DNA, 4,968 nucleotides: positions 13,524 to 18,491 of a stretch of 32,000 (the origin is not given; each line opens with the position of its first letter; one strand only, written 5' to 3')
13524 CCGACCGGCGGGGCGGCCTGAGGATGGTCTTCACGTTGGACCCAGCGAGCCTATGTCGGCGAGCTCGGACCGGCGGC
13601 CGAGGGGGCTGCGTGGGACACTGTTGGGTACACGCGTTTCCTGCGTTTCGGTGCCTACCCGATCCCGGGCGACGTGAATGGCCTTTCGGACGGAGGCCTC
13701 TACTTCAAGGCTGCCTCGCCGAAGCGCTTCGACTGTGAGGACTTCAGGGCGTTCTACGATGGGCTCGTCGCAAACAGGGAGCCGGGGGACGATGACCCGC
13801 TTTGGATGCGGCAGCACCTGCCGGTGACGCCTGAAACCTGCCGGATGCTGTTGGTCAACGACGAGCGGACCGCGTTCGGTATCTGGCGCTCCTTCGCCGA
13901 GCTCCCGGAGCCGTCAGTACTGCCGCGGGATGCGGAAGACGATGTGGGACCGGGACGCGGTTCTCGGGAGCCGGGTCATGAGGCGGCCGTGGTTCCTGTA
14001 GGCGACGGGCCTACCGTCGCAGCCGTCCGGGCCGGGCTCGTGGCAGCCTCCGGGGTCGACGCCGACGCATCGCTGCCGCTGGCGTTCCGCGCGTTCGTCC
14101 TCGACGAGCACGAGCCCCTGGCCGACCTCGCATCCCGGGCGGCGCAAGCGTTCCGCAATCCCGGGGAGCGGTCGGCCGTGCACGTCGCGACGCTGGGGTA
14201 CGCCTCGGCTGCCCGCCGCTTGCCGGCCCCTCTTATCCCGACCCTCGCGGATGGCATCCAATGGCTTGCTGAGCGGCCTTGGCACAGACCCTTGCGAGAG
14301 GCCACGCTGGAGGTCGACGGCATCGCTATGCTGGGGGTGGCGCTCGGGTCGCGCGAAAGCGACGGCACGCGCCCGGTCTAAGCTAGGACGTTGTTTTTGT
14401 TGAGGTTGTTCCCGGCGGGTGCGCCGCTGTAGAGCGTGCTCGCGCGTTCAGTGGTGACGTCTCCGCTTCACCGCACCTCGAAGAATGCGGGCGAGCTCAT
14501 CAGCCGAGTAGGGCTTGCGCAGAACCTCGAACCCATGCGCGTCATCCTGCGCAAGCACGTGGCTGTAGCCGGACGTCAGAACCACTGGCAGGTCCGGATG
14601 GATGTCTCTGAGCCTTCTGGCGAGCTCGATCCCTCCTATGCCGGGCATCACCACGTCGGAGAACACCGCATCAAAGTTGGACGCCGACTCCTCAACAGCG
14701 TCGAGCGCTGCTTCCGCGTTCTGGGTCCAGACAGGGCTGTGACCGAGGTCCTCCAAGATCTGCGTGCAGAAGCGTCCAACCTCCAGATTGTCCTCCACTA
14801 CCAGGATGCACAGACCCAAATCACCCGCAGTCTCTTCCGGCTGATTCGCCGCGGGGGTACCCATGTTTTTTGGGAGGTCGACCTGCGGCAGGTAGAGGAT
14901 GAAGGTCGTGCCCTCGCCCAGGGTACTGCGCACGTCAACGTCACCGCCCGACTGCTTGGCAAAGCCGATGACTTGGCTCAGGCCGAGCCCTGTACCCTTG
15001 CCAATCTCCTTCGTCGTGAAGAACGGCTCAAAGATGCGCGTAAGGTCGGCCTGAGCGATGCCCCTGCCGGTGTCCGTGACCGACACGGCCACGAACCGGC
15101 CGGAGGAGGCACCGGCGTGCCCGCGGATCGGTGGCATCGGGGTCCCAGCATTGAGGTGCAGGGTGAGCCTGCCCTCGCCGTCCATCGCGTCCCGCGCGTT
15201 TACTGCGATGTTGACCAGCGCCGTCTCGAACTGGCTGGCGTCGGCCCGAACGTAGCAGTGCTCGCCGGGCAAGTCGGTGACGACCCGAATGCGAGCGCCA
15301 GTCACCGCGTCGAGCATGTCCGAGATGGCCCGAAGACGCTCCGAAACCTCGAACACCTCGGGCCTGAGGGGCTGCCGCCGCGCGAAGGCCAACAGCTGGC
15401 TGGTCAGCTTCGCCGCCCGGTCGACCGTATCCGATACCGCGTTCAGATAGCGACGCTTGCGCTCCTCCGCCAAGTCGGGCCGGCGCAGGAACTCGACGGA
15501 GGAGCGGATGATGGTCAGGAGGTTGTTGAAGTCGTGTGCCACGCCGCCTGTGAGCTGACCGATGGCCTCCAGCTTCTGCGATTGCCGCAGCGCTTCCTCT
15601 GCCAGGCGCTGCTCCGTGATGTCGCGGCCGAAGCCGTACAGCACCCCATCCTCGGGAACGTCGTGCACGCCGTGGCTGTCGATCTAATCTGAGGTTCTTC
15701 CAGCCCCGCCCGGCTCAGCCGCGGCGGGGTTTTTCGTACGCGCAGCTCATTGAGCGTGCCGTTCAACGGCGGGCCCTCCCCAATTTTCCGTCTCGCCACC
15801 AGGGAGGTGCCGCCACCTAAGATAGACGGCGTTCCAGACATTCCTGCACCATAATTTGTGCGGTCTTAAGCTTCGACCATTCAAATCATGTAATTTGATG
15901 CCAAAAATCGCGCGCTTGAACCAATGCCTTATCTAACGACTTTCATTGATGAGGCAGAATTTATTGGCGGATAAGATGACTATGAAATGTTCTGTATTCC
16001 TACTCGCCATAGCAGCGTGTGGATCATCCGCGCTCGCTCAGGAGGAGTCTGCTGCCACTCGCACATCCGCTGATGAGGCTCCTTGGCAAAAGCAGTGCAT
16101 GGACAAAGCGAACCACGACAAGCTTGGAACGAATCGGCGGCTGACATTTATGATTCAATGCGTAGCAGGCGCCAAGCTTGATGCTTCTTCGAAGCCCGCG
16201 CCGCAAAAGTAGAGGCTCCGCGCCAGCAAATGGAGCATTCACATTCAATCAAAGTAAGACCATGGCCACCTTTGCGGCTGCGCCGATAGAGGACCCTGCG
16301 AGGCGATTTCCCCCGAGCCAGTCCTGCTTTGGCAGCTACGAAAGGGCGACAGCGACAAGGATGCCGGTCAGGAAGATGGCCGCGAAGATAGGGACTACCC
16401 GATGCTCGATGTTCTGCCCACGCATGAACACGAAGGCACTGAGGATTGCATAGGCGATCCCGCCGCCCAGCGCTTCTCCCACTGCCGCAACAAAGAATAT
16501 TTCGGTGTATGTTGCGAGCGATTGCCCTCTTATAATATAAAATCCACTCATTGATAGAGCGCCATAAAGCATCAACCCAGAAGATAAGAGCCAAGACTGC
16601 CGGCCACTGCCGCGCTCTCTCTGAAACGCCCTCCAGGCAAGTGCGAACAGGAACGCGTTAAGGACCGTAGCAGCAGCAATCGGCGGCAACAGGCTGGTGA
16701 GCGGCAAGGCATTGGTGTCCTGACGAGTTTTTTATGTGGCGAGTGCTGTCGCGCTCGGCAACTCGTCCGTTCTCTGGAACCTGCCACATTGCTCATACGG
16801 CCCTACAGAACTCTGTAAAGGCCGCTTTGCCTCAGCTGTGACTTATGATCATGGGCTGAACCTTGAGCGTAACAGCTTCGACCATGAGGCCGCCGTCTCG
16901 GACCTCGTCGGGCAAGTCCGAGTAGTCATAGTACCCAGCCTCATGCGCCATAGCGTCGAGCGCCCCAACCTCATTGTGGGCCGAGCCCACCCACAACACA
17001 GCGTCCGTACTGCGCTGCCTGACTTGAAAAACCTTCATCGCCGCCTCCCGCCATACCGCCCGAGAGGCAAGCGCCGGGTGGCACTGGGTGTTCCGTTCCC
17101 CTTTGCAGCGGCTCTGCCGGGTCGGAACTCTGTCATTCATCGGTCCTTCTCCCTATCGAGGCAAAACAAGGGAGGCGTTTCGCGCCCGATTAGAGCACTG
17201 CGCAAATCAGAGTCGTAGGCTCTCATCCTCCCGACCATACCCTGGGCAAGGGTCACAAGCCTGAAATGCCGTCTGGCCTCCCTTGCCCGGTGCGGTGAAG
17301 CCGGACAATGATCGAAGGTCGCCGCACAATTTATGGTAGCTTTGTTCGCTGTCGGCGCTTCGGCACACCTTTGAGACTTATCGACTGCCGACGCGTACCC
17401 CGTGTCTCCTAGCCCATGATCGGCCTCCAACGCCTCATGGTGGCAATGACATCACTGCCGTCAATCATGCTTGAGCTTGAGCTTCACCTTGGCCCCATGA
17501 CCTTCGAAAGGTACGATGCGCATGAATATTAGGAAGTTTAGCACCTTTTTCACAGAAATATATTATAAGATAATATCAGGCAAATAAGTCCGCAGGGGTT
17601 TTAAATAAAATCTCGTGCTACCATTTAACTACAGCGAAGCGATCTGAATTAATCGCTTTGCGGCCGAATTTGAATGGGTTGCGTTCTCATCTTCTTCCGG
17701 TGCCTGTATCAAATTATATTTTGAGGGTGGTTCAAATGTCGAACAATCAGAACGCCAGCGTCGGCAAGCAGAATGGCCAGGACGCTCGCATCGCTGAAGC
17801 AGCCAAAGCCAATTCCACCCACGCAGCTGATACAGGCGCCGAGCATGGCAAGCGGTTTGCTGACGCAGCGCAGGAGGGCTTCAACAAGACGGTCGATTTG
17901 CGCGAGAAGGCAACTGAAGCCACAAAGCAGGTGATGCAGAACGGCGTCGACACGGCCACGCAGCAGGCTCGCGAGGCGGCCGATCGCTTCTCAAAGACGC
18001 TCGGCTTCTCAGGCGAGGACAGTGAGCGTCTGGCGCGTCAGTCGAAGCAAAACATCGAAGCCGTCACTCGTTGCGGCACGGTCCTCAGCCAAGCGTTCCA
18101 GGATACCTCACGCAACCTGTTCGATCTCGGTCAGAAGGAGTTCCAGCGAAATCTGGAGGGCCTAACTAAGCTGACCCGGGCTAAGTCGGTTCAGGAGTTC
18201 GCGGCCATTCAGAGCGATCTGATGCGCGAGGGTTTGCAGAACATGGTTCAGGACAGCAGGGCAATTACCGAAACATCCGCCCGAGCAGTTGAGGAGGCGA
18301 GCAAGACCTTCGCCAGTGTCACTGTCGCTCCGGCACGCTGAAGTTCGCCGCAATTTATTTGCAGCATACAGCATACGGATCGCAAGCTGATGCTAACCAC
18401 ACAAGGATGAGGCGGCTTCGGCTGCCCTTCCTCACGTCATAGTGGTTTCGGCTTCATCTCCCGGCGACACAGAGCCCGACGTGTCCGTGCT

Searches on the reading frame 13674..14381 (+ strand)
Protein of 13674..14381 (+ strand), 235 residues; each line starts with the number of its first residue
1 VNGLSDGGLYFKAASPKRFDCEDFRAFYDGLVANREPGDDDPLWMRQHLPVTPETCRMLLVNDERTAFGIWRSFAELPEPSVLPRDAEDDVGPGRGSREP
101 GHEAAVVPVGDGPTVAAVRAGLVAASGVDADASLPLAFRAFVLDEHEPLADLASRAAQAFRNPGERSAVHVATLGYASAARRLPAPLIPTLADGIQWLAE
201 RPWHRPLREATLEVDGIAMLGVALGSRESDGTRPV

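Call 12: search_protein_families(library=pfam, proteins=[window:13674-14381:+], max_evalue=0.01)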
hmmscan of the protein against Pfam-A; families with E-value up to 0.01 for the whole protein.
window:13674-14381:+ (235 aa): 1 family
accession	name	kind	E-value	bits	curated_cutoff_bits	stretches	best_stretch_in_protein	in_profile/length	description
PF19565.4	DUF6087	-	0.0075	17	27.1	0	145-197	2-54/99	Family of unknown function (DUF6087)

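Call 17: search_protein_families(library=phrogs, proteins=[window:13674-14381:+], max_evalue=0.01)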
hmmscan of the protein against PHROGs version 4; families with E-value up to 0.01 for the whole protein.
window:13674-14381:+ (235 aa): 0 families

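Call 113: search_protein_families(library=pfam, proteins=[window:13674-14381:+], max_evalue=0.001)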
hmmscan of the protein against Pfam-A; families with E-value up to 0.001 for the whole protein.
window:13674-14381:+ (235 aa): 0 families

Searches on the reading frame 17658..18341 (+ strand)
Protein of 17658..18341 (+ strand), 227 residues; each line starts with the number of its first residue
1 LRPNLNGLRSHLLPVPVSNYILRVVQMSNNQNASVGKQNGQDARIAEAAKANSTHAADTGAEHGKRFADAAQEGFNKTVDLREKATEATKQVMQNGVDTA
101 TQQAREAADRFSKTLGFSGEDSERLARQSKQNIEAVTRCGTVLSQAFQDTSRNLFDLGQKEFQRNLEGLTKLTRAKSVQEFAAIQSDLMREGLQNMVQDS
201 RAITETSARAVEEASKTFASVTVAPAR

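Call 17: search_protein_families(library=phrogs, proteins=[window:17658-18341:+], max_evalue=0.01)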
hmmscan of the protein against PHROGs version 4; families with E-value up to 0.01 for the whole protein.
window:17658-18341:+ (227 aa): 0 families

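Call 113: search_protein_families(library=pfam, proteins=[window:17658-18341:+], max_evalue=0.001)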
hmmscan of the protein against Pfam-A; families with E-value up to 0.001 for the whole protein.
window:17658-18341:+ (227 aa): 1 family
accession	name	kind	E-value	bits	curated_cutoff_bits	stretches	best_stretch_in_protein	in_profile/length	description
PF09361.15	Phasin_2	-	3.3e-20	72.6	24.9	1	124-219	2-97/100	Phasin protein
